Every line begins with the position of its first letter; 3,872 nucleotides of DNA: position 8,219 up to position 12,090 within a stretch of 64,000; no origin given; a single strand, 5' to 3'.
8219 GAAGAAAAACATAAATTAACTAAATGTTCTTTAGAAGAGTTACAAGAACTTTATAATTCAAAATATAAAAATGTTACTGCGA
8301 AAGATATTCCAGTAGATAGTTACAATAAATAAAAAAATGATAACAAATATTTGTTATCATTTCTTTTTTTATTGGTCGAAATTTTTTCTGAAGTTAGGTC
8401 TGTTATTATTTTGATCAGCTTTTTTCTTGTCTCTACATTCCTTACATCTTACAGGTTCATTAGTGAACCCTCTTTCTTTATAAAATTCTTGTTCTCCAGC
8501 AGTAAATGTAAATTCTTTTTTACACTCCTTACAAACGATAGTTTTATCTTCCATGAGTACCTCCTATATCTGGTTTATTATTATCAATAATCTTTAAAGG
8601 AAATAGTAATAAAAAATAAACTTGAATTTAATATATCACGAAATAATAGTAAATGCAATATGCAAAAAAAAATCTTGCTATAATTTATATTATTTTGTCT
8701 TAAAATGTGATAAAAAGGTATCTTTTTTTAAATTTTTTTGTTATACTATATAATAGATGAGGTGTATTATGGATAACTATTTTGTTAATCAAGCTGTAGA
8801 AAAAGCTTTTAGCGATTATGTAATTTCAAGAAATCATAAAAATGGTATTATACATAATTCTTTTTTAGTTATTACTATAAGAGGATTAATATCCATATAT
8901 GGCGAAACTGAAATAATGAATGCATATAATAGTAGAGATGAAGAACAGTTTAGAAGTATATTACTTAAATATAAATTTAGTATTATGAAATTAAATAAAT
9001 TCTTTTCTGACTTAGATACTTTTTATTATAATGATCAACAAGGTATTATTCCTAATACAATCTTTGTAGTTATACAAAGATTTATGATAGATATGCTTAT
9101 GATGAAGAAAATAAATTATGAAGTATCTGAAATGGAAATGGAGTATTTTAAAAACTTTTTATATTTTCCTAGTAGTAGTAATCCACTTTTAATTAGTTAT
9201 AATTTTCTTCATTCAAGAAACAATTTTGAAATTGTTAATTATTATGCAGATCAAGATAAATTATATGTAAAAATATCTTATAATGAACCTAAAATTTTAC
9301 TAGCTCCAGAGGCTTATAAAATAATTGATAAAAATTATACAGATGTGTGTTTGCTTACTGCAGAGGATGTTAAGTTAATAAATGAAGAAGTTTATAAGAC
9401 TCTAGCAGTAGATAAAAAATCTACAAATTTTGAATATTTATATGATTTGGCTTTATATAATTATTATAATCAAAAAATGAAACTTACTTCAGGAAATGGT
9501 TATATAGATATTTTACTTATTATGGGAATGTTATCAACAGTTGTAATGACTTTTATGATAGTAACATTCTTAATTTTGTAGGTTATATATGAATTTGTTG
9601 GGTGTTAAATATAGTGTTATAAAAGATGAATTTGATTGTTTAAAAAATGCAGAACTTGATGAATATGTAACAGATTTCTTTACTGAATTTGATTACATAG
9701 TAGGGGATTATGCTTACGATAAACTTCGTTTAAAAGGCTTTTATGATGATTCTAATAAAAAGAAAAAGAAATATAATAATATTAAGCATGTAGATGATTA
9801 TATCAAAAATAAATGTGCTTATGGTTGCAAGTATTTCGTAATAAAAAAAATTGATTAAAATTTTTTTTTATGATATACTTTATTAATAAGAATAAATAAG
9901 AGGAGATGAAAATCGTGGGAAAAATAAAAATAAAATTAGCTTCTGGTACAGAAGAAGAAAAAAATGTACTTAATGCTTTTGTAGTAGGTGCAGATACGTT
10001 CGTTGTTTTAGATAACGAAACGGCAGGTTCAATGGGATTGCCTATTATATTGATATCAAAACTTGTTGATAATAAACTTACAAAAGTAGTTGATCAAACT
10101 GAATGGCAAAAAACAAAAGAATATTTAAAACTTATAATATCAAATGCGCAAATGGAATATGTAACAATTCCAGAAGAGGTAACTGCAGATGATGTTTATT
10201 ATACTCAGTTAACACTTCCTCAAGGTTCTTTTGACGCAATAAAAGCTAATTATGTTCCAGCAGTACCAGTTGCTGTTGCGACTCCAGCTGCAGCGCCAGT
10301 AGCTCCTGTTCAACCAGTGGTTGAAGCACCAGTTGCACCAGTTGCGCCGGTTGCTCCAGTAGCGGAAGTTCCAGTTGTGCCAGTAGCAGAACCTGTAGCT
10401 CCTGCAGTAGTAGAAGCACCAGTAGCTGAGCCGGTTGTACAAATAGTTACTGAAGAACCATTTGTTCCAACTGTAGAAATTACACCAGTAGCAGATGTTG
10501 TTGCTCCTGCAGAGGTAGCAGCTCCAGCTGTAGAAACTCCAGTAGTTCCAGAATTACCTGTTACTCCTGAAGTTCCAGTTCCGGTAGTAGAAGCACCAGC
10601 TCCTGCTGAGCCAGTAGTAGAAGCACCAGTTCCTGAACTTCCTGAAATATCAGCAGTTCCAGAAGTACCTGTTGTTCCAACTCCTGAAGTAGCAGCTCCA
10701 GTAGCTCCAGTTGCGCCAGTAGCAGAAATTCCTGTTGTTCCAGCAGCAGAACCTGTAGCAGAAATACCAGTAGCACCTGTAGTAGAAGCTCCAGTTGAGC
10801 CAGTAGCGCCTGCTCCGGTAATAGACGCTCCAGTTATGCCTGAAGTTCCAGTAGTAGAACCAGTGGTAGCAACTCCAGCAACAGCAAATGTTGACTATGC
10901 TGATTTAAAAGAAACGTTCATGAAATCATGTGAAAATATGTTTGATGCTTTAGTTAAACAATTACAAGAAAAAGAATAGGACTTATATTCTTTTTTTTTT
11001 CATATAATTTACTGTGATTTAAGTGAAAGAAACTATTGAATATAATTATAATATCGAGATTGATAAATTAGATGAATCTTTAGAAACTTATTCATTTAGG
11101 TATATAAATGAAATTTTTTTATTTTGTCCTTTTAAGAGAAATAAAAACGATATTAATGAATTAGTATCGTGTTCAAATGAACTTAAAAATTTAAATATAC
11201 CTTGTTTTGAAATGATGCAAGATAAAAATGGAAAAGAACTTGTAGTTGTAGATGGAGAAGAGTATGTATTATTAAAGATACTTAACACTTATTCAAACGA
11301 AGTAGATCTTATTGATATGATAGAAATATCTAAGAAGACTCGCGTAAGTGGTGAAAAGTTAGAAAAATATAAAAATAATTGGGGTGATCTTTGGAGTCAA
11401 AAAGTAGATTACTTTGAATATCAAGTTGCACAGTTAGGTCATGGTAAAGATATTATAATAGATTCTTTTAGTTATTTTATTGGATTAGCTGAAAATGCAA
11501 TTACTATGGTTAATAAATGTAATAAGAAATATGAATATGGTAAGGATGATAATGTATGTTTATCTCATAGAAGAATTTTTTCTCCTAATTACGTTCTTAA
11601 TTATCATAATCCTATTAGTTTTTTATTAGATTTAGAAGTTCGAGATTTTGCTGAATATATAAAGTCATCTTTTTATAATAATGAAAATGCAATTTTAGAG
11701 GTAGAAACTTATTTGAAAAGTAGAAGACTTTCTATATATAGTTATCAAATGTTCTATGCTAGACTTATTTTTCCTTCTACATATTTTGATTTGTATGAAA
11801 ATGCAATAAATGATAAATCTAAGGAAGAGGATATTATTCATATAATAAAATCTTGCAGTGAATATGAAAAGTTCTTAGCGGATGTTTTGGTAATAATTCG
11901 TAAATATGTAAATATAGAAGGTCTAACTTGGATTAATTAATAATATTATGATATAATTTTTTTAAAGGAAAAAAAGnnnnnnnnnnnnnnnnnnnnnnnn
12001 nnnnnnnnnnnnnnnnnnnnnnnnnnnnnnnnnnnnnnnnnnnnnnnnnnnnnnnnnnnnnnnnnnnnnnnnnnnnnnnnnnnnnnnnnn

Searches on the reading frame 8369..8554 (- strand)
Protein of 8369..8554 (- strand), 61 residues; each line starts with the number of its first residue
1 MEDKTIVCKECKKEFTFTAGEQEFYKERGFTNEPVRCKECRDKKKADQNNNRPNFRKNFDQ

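Call 21: search_protein_families(library=pfam, proteins=[window:8369-8554:-], max_evalue=0.001)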
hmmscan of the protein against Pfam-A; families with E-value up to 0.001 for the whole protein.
window:8369-8554:- (61 aa): 1 family
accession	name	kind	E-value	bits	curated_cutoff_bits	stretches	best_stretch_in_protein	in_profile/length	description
PF13451.12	zf_Tbcl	-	6.7e-23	80.8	24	1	2-48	1-47/48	Probable treble clef domain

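Call 23: find_encoding_contigs(protein=window:8372-8554:-, flank=10000, max_places=10)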
Protein window:8372-8554:- (61 aa): 9 contigs read that carry it; 7 places shown.
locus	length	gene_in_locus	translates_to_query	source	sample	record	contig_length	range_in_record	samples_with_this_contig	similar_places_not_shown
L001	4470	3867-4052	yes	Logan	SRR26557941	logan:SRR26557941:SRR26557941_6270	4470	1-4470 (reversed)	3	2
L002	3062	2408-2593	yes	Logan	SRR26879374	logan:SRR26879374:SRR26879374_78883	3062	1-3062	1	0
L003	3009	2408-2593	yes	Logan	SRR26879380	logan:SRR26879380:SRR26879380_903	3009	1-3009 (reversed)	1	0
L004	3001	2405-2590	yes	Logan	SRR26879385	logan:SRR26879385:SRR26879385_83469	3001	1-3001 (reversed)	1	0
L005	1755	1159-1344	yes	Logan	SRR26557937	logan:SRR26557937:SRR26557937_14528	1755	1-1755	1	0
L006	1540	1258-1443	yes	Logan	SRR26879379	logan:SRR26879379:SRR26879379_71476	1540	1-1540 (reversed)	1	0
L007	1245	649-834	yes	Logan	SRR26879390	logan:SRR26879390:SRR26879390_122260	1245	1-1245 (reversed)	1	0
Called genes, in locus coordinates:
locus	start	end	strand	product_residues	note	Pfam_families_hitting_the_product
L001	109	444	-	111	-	PF00575:S1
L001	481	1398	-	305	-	PF27663:Spore_coat_YutH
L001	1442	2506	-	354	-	-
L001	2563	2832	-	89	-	PF06265:YutD-like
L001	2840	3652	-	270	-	-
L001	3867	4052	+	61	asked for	PF13451:zf_Tbcl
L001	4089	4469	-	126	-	?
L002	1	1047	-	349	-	?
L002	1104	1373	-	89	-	PF06265:YutD-like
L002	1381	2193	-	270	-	-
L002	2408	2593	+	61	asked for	PF13451:zf_Tbcl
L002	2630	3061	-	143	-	?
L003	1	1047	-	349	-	?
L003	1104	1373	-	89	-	PF06265:YutD-like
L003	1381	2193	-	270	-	-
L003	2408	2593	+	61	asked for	PF13451:zf_Tbcl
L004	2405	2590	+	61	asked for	PF13451:zf_Tbcl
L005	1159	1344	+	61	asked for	PF13451:zf_Tbcl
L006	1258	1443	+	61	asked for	PF13451:zf_Tbcl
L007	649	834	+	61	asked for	PF13451:zf_Tbcl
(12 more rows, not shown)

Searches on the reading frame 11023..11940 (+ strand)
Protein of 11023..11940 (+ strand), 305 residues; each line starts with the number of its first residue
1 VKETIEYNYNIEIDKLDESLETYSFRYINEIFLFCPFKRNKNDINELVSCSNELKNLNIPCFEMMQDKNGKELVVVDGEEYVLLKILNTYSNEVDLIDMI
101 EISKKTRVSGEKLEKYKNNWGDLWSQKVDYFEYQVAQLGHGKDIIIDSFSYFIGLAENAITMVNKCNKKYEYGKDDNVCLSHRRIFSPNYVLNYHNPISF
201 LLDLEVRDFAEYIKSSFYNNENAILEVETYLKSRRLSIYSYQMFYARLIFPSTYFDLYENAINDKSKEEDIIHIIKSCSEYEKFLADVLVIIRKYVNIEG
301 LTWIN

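Call 21: search_protein_families(library=pfam, proteins=[window:11023-11940:+], max_evalue=0.001)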
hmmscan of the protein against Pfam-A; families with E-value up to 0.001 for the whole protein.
window:11023-11940:+ (305 aa): 0 families

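Call 38: search_protein_families(library=padloc, proteins=[window:11023-11940:+], max_evalue=0.01)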
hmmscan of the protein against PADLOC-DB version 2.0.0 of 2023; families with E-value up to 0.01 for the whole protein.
window:11023-11940:+ (305 aa): 0 families

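Call 39: search_protein_families(library=ncbifam, proteins=[window:11023-11940:+], max_evalue=0.001)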
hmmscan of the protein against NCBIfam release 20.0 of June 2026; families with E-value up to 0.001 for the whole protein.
window:11023-11940:+ (305 aa): 1 family
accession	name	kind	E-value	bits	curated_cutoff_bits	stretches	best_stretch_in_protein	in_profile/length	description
TIGR02905.1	spore_yutH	equivalog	7.4e-31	107.4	215.05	1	3-287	2-312/313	spore coat putative kinase YutH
